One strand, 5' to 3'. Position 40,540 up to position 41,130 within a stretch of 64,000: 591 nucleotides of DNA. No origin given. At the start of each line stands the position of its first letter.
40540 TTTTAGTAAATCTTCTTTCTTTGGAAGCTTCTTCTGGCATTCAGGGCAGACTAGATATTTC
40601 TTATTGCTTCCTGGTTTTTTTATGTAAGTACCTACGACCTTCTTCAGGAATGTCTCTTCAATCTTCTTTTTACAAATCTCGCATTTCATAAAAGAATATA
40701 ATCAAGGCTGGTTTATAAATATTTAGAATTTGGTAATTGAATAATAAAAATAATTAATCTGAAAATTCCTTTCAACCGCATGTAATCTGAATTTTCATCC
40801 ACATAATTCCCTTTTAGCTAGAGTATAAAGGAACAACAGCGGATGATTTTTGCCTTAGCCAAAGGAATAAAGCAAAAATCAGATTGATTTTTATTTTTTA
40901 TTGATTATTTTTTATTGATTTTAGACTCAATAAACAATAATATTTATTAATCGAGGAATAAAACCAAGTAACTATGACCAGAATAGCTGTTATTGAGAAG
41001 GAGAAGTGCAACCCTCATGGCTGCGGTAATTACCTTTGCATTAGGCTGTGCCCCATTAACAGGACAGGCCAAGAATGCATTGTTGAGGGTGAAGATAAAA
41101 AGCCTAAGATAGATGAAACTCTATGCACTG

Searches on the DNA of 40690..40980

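Call 37: search_rna_families(source=window, start=40690, end=40980, threshold=evalue, max_evalue=10)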
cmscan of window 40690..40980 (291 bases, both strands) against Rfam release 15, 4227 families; matches with E-value up to 10: 6.
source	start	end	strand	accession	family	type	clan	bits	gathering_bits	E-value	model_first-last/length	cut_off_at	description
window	40843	40865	-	RF01113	BMV3_UPD-PK3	Cis-reg;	-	19.4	36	1.6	1-23/23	no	Pseudoknot of upstream pseudoknot domain (UPD) of the 3'UTR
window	40837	40939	-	RF02316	TtnuHACA9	Gene; snRNA; snoRNA; HACA-box;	-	18.6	100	1.1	1-135/135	no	Tetrahymena snoRNA TtnuHACA9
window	40851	40939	+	RF00396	SNORA13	Gene; snRNA; snoRNA; HACA-box;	CL00028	16.4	53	1.8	1-134/134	no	Small nucleolar RNA SNORA13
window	40913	40968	-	RF03353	MIR5291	Gene; miRNA;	-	16.4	54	3.7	1-65/65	no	MIR5291 microRNA precursor family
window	40769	40799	+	RF01338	CRISPR-DR25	Gene; CRISPR;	CL00014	13.5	36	9.8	1-25/25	no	CRISPR RNA direct repeat element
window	40752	40808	-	RF00089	SNORD31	Gene; snRNA; snoRNA; CD-box;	CL00053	13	40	4.1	1-69/69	no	Small nucleolar RNA SNORD31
